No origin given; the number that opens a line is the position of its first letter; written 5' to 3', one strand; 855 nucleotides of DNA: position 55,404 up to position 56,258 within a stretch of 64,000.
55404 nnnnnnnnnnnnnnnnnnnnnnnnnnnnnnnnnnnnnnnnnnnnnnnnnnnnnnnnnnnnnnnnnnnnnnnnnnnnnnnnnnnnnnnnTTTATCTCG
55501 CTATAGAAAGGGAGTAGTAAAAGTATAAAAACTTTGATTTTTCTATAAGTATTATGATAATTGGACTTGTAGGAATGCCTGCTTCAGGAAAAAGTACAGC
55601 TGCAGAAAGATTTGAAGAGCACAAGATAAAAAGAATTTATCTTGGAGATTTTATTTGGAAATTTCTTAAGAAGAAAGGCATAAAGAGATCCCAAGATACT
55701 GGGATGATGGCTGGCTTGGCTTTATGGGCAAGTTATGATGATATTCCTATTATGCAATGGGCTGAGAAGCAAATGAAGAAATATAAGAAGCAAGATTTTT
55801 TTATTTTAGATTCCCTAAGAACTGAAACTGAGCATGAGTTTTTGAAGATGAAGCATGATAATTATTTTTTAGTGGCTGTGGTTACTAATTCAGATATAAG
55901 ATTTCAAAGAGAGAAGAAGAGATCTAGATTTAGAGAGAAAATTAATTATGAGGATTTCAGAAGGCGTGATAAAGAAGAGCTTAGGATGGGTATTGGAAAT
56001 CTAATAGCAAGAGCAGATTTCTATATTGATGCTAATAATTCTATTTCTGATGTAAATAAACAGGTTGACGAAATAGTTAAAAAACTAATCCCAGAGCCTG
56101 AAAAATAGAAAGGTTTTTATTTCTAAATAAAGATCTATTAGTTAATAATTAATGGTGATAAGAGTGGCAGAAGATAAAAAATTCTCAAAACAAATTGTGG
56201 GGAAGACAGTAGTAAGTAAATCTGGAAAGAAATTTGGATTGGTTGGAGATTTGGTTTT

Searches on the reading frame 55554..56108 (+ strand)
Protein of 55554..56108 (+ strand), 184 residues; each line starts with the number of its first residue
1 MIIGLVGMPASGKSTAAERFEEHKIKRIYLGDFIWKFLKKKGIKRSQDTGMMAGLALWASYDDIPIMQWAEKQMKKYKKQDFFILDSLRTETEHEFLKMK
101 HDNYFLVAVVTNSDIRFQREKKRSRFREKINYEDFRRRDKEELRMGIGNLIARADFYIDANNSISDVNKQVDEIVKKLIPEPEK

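Call 87: search_protein_families(library=pfam, proteins=[window:55554-56108:+], max_evalue=0.0001)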
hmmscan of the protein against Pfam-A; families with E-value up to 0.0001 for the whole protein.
window:55554-56108:+ (184 aa): 3 families
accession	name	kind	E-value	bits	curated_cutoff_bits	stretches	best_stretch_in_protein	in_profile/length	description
PF13207.12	AAA_17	-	1.2e-09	39.1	27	1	6-136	1-136/136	AAA domain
PF13238.12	AAA_18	-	1.2e-08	35.9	29.4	1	3-133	1-120/128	AAA domain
PF01121.26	CoaE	-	9.5e-05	22.6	27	0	1-28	1-28/180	Dephospho-CoA kinase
